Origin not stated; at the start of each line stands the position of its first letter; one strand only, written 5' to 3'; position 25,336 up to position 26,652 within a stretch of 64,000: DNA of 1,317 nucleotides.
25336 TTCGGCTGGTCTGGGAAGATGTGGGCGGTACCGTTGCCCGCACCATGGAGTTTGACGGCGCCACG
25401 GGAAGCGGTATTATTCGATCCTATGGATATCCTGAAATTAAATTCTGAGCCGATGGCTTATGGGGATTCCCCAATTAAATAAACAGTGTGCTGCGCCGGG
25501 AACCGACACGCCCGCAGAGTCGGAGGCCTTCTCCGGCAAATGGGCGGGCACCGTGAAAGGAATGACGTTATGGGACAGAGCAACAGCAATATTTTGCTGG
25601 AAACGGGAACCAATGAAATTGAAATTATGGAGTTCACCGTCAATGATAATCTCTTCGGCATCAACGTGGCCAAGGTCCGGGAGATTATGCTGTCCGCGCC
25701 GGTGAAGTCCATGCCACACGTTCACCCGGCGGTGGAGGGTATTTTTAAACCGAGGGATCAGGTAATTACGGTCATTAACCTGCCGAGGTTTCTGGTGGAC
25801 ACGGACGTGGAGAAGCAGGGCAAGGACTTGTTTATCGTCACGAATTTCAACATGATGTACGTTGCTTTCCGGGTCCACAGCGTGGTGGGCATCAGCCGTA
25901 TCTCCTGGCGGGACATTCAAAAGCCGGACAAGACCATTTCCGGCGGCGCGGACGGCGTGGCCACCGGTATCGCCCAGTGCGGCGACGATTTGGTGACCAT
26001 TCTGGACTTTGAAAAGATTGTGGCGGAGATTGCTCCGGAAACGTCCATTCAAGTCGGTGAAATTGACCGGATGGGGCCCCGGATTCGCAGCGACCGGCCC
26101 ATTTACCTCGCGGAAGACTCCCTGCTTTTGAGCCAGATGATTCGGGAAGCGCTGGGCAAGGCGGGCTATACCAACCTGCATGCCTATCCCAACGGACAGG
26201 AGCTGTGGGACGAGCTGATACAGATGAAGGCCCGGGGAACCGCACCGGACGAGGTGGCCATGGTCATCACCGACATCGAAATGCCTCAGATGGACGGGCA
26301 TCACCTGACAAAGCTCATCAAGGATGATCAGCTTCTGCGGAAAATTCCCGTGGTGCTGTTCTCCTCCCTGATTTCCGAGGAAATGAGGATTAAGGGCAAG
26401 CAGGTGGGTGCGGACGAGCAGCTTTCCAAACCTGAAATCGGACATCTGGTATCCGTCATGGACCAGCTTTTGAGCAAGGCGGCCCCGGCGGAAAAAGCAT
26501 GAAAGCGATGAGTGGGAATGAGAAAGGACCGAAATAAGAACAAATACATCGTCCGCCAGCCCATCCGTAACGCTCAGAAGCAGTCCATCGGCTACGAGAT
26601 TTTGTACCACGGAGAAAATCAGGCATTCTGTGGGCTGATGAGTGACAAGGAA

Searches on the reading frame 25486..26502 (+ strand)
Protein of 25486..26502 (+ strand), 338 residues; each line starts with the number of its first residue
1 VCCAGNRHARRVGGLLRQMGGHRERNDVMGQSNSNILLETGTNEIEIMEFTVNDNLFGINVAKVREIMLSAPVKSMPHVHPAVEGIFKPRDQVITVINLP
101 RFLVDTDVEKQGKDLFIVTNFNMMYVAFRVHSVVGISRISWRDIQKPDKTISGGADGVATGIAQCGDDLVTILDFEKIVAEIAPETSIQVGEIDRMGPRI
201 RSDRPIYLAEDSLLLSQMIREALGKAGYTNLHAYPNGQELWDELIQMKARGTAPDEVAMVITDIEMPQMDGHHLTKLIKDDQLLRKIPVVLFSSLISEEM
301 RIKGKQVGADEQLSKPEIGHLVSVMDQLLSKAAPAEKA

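Call 13: search_protein_families(library=pfam, proteins=[window:25486-26502:+], max_evalue=0.001)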
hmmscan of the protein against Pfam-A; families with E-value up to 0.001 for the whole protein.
window:25486-26502:+ (338 aa): 2 families
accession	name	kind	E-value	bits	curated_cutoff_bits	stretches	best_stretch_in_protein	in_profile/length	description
PF01584.24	CheW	-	2.4e-27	95.7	23.5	1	47-181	2-136/138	CheW-like domain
PF00072.30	Response_reg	-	2.1e-16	60.5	30.2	1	206-317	1-102/111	Response regulator receiver domain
